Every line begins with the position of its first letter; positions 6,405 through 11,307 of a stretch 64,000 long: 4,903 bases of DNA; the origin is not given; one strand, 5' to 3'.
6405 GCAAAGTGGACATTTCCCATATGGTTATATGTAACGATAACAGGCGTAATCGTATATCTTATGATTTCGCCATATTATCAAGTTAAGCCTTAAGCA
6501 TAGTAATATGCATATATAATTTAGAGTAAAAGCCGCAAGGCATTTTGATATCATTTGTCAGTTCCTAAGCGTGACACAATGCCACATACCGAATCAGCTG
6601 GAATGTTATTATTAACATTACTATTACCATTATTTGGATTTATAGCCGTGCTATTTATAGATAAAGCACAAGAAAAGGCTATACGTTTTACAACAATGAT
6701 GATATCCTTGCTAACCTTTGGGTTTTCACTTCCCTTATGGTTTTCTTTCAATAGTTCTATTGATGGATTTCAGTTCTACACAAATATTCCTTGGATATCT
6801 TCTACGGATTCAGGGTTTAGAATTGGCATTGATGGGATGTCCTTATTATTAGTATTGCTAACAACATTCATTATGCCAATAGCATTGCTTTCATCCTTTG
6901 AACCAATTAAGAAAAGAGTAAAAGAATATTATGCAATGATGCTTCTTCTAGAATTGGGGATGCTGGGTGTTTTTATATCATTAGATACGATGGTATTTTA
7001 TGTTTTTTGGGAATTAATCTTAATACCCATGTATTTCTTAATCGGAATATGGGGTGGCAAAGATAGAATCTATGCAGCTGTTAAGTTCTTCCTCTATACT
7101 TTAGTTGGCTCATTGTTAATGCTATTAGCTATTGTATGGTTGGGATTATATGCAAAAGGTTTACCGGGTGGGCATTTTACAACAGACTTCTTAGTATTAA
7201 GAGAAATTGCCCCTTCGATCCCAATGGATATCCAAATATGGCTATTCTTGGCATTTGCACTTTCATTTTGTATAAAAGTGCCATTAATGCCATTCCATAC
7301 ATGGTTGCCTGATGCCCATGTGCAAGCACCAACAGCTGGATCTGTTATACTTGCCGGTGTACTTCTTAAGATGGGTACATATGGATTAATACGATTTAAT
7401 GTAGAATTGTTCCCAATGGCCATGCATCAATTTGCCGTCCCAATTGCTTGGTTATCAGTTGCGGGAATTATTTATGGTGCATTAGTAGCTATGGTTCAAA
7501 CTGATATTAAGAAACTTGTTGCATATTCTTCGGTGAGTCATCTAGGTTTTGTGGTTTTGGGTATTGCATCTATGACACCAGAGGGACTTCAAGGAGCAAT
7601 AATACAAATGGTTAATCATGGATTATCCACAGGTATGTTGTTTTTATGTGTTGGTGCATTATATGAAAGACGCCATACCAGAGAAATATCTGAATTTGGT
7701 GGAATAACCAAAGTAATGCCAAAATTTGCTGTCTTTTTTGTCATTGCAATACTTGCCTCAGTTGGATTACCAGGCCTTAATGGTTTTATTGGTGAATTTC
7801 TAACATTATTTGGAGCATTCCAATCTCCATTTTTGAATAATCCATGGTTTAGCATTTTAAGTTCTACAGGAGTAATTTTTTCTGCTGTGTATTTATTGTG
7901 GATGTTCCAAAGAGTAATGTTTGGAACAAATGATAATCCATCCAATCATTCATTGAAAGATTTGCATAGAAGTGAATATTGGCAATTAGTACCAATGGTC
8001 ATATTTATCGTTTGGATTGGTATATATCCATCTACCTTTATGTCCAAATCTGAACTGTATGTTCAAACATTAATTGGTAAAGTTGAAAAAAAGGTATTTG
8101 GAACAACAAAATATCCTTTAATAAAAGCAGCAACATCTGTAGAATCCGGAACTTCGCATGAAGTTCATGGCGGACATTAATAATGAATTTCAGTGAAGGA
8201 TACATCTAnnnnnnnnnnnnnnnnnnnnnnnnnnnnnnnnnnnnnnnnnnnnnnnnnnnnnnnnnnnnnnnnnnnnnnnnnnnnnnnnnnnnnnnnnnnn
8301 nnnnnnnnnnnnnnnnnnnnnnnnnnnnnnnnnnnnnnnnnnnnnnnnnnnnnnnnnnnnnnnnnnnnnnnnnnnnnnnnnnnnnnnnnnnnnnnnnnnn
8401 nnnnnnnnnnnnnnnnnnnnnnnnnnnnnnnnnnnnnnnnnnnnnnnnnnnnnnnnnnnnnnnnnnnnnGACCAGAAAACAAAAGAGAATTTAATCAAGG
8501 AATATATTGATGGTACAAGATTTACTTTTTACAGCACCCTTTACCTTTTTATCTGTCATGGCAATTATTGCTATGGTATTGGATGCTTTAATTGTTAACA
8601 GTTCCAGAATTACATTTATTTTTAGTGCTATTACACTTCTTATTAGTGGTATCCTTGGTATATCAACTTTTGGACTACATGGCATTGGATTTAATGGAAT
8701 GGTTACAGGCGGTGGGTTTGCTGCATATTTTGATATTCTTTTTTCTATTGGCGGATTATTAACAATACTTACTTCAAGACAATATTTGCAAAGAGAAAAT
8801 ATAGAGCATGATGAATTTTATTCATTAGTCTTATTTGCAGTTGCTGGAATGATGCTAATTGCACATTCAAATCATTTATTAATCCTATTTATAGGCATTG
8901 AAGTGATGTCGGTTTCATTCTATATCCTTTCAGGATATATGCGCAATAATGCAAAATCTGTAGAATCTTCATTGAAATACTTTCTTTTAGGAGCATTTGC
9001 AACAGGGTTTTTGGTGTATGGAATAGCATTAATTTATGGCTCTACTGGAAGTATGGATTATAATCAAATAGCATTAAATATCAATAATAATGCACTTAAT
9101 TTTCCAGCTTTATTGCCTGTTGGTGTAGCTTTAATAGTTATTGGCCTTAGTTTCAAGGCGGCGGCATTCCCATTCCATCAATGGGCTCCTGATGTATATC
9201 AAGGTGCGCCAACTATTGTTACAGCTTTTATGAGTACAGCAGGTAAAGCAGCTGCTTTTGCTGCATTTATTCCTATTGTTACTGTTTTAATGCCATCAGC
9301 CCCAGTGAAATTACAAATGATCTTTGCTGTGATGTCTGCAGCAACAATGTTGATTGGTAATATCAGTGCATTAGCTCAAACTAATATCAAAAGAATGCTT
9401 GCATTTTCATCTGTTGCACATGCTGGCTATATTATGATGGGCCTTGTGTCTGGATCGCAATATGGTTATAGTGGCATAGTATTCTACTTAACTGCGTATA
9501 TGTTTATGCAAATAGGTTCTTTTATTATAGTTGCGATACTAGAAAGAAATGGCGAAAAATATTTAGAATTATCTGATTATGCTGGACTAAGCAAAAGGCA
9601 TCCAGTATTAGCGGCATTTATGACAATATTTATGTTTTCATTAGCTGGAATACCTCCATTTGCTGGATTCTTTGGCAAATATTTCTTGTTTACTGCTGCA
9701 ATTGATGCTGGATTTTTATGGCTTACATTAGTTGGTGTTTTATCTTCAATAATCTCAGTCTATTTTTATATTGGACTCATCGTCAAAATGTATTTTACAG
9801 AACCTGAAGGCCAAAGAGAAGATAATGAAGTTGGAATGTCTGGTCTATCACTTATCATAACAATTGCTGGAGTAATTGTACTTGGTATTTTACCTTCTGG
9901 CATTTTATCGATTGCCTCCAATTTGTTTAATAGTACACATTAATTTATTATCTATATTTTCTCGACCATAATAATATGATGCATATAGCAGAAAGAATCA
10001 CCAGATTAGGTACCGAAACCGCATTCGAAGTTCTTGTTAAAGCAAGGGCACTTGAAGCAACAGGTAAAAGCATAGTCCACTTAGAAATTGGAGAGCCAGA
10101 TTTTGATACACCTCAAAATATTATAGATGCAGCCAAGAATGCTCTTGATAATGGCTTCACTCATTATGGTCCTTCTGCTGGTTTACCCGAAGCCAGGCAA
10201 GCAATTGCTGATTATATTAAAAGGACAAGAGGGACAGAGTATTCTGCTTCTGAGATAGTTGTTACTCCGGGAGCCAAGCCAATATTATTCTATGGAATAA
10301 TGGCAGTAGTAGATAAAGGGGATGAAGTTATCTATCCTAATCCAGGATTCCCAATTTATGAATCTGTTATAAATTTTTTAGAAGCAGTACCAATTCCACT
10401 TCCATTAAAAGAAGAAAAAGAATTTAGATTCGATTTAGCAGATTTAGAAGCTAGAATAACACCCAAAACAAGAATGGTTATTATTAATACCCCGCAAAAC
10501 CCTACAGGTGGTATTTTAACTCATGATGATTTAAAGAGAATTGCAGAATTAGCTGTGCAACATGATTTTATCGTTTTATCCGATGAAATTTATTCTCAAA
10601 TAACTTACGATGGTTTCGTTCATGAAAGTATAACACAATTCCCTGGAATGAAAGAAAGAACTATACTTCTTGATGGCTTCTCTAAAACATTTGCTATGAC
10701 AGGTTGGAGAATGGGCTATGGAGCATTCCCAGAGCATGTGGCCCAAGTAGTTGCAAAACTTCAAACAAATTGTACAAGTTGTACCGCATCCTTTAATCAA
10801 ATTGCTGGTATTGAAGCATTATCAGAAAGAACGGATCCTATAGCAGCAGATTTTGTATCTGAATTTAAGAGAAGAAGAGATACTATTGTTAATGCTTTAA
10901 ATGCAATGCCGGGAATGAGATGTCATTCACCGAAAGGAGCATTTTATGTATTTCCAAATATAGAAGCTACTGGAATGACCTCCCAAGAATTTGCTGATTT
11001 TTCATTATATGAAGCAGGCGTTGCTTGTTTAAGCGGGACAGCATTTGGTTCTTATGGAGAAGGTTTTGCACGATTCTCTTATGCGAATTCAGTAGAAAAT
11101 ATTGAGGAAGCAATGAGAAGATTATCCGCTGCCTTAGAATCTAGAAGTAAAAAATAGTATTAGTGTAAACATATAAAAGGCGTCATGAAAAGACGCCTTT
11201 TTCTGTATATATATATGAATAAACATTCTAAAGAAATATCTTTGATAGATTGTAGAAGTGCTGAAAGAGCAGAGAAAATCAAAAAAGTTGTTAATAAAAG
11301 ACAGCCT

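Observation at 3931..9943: nuoL-nuoM-nuoN module interrupted by a DUF420 membrane protein and an unknown 86-aa ORF, with no nuoJ/nuoK upstream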

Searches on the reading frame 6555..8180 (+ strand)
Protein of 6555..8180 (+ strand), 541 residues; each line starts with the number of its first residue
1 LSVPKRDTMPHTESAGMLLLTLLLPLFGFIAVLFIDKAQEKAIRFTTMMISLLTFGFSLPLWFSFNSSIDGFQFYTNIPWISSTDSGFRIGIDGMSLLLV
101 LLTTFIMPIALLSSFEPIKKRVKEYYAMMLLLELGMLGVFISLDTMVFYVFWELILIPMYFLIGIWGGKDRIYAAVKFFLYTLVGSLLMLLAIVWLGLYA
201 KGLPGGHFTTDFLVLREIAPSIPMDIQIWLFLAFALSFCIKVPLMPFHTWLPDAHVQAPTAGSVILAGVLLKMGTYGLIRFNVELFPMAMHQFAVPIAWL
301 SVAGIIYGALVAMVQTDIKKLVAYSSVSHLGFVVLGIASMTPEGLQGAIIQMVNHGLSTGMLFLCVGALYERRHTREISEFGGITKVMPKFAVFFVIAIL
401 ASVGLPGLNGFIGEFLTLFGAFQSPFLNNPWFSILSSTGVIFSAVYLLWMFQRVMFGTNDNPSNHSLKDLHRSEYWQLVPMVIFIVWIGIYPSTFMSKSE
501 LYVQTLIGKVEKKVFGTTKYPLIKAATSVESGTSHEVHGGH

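Call 3: search_protein_families(library=pfam, proteins=[window:6555-8180:+], max_evalue=0.01)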
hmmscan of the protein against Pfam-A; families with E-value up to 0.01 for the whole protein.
window:6555-8180:+ (541 aa): 2 families
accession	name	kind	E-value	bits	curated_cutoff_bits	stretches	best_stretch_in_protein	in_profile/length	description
PF00361.26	Proton_antipo_M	-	2.6e-78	263.7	21.5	1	143-425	2-279/294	NADH:quinone oxidoreductase/Mrp antiporter, TM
PF01059.23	Oxidored_q5_N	-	0.0021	18.6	22.7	1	20-132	2-103/110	NADH-ubiquinone oxidoreductase chain 4, amino terminus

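Call 7: search_protein_families(library=ncbifam, proteins=[window:6555-8180:+], max_evalue=0.01)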
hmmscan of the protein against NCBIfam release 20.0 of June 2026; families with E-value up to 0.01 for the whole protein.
window:6555-8180:+ (541 aa): 73 families (the best 25 are shown)
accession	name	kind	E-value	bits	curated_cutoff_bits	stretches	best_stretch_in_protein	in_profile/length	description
TIGR01972.1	NDH_I_M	subfamily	1e-179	598.3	263.8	1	20-508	3-484/486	NADH-quinone oxidoreductase subunit M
NF004499.0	PRK05846.1-3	equivalog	4.2e-170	566.8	585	1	17-515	6-493/502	NADH-quinone oxidoreductase subunit M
NF004505.0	PRK05846.2-5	equivalog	2.5e-154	514.8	700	1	20-519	5-494/508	NADH-quinone oxidoreductase subunit M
NF004501.0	PRK05846.1-5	subfamily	1.7e-150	502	598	1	16-511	5-488/492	NADH-quinone oxidoreductase subunit M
NF004500.0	PRK05846.1-4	equivalog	1.2e-148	496.1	550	1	16-513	5-509/525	NADH-quinone oxidoreductase subunit M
NF004506.0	PRK05846.2-6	equivalog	2.5e-129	432.7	789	1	20-507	9-490/493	NADH-quinone oxidoreductase subunit M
NF004498.0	PRK05846.1-1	equivalog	6.4e-122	407.9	614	1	18-505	3-495/509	NADH-quinone oxidoreductase subunit M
NF009212.0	PRK12561.1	subfamily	5.7e-121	404.8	645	1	17-525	8-514/531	NAD(P)H-quinone oxidoreductase subunit 4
NF005060.0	PRK06473.1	equivalog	1.5e-110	370.3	747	1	17-510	1-485/500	NADH-quinone oxidoreductase subunit M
NF002713.0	PRK02546.1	subfamily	2e-110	369.8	827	1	17-515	10-507/533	NAD(P)H-quinone oxidoreductase subunit 4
NF004504.0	PRK05846.2-3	equivalog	6e-104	348.8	785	1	21-494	15-481/499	NADH-quinone oxidoreductase subunit M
NF005611.0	PRK07363.1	equivalog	3.9e-98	329.2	764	1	17-512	1-487/501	NADH-quinone oxidoreductase subunit M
NF004502.0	PRK05846.2-1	equivalog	5.9e-89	299.1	791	1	19-494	5-485/500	NADH-quinone oxidoreductase subunit M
NF004503.0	PRK05846.2-2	subfamily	2.7e-81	274.3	720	1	18-505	3-488/490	NADH-quinone oxidoreductase subunit M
NF006240.0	PRK08376.1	subfamily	3.2e-57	194.6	662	1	19-498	8-498/521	putative monovalent cation/H+ antiporter subunit D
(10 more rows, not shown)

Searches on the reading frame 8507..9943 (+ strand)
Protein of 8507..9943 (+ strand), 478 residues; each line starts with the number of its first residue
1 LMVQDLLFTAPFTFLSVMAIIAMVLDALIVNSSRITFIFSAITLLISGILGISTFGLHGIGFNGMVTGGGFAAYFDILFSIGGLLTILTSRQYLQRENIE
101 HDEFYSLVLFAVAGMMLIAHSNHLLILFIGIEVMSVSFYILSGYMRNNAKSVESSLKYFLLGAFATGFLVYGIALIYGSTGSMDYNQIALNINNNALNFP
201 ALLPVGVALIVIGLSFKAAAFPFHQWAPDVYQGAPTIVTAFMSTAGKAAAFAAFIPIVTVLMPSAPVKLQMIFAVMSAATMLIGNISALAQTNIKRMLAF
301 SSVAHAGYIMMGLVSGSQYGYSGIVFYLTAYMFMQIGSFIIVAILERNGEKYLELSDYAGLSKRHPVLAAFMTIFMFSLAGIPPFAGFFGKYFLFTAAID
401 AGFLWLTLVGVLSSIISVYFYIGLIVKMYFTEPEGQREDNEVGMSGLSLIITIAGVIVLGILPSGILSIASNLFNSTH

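Call 3: search_protein_families(library=pfam, proteins=[window:8507-9943:+], max_evalue=0.01)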
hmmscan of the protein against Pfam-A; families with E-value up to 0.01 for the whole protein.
window:8507-9943:+ (478 aa): 2 families
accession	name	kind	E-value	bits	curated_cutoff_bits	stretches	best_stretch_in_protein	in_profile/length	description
PF00361.26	Proton_antipo_M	-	2.5e-75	253.9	21.5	1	121-417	1-294/294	NADH:quinone oxidoreductase/Mrp antiporter, TM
PF00420.29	Oxidored_q2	-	0.0034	17.5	26.1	1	105-188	5-90/95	NADH-ubiquinone/plastoquinone oxidoreductase chain 4L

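Call 7: search_protein_families(library=ncbifam, proteins=[window:8507-9943:+], max_evalue=0.01)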
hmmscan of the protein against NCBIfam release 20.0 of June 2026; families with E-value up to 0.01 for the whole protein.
window:8507-9943:+ (478 aa): 73 families (the best 25 are shown)
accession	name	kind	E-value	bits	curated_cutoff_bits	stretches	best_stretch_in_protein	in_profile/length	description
TIGR01770.1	NDH_I_N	subfamily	1.8e-129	432.8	332.6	1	8-466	3-471/472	NADH-quinone oxidoreductase subunit NuoN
NF004442.0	PRK05777.1-5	equivalog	2.5e-123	412.6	523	1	3-475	5-479/483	NADH-quinone oxidoreductase subunit NuoN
NF004440.0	PRK05777.1-3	equivalog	2.9e-122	409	519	1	2-463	4-462/477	NADH-quinone oxidoreductase subunit NuoN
NF004441.0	PRK05777.1-4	equivalog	3.2e-121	405.5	477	1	93-472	136-518/524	NADH-quinone oxidoreductase subunit NuoN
NF002701.0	PRK02504.1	equivalog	3.2e-98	329.5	569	1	17-473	22-489/513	NAD(P)H-quinone oxidoreductase subunit N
NF004446.0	PRK05777.2-4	equivalog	7.8e-92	309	590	1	17-464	22-485/502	NADH-quinone oxidoreductase subunit NuoN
NF004439.0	PRK05777.1-1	equivalog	2.2e-89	300.6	531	1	3-471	5-479/485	NADH-quinone oxidoreductase subunit NuoN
NF004445.0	PRK05777.2-3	equivalog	3e-88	296.9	408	1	4-473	5-473/475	NADH-quinone oxidoreductase subunit NuoN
NF004444.0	PRK05777.2-2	equivalog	1e-86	292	496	1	8-458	16-473/496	NADH-quinone oxidoreductase subunit NuoN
NF004443.0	PRK05777.2-1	equivalog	1.6e-66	225.5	626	1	19-464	24-482/506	NADH-quinone oxidoreductase subunit NuoN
NF004447.0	PRK05777.2-5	equivalog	4.9e-60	203.9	547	1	10-445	5-435/458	NADH-quinone oxidoreductase subunit NuoN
NF006241.0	PRK08377.1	equivalog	6.1e-58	197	645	1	23-471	33-471/494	NADH dehydrogenase subunit N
NF004448.0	PRK05777.2-6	equivalog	5.8e-53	180.6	869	1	11-437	20-450/492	NADH-quinone oxidoreductase subunit NuoN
NF009306.0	PRK12663.1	equivalog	3.3e-52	177.9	542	1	97-472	103-476/498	Na+/H+ antiporter subunit D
NF009308.0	PRK12665.1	equivalog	1.9e-48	165.3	585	1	104-436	117-445/531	Na+/H+ antiporter subunit D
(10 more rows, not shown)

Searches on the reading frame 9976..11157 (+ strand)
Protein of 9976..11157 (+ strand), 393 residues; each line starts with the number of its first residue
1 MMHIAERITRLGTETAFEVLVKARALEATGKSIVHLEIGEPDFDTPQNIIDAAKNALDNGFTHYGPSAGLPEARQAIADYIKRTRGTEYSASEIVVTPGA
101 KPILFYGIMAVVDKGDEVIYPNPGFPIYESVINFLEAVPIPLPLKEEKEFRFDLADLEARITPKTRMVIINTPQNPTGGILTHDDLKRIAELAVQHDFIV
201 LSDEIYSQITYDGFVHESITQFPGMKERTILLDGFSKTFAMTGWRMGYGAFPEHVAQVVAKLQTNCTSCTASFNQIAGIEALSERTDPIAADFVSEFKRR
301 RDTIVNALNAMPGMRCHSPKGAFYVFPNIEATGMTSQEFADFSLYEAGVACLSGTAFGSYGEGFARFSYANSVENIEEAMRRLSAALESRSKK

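Call 3: search_protein_families(library=pfam, proteins=[window:9976-11157:+], max_evalue=0.01)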
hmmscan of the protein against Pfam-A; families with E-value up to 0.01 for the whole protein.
window:9976-11157:+ (393 aa): 5 families
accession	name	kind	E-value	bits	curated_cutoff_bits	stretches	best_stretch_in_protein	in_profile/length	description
PF00155.27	Aminotran_1_2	-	5.4e-68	230.2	19.7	1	33-383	3-361/361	Aminotransferase class I and II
PF01053.26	Cys_Met_Meta_PP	-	4.5e-06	25.9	27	1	106-205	82-175/381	Cys/Met metabolism PLP-dependent enzyme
PF01041.23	DegT_DnrJ_EryC1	-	2.6e-05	24.1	19.8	1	96-203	45-145/360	DegT/DnrJ/EryC1/StrS aminotransferase family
PF00266.25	Aminotran_5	-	0.0012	18.4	21.5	1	91-203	61-175/371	Aminotransferase class-V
PF01212.27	Beta_elim_lyase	-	0.0086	15.9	27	0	141-203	98-168/288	Beta-eliminating lyase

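Call 7: search_protein_families(library=ncbifam, proteins=[window:9976-11157:+], max_evalue=0.01)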
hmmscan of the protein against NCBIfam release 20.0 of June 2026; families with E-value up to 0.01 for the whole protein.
window:9976-11157:+ (393 aa): 87 families (the best 25 are shown)
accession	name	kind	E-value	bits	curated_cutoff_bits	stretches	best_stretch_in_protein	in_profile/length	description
NF006229.0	PRK08361.1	equivalog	4.7e-104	348.5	624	1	3-388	9-389/391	aspartate aminotransferase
NF041091.1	asp_aminotase_Arch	equivalog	6.4e-104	347.8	550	1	7-385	3-373/376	aspartate aminotransferase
NF005816.0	PRK07682.1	equivalog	9.9e-103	343.7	620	1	26-390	24-386/390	aminotransferase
NF041364.1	GntC_guanitoxin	equivalog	2.2e-100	336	415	1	36-385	3-355/356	guanitoxin biosynthesis PLP-dependent (S)-gamma-hydroxy-L-arginine cyclodehydratase GntC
NF004769.0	PRK06107.1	equivalog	1.1e-97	327.4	617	1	3-388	5-399/402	aspartate transaminase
NF005817.0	PRK07683.1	equivalog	1.9e-96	323.1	575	1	29-391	26-385/387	aminotransferase A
NF004975.0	PRK06348.1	equivalog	3.4e-90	302.8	549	1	14-384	12-380/384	pyridoxal phosphate-dependent aminotransferase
NF004770.0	PRK06108.1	subfamily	1.5e-88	297.3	422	1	29-389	34-394/396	pyridoxal phosphate-dependent aminotransferase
NF006756.0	PRK09276.1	subfamily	2.1e-83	280.4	507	1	2-385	2-384/387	LL-diaminopimelate aminotransferase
TIGR03540.1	DapC_direct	equivalog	2.3e-83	280.3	593.25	1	4-384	2-381/383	LL-diaminopimelate aminotransferase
NF006230.0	PRK08363.1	equivalog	1.9e-82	277.2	534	1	1-389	1-394/398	alanine aminotransferase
NF005588.0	PRK07309.1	equivalog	1.9e-81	274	576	1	32-390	31-389/391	pyridoxal phosphate-dependent aminotransferase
NF005601.0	PRK07337.1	equivalog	3.8e-81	273.2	496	1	1-387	5-392/394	pyridoxal phosphate-dependent aminotransferase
NF006514.0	PRK08960.1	equivalog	6.3e-81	272.2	554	1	4-388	5-386/388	pyridoxal phosphate-dependent aminotransferase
NF005855.0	PRK07777.1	equivalog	1.3e-75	255.2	553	1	28-386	25-387/391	pyridoxal phosphate-dependent aminotransferase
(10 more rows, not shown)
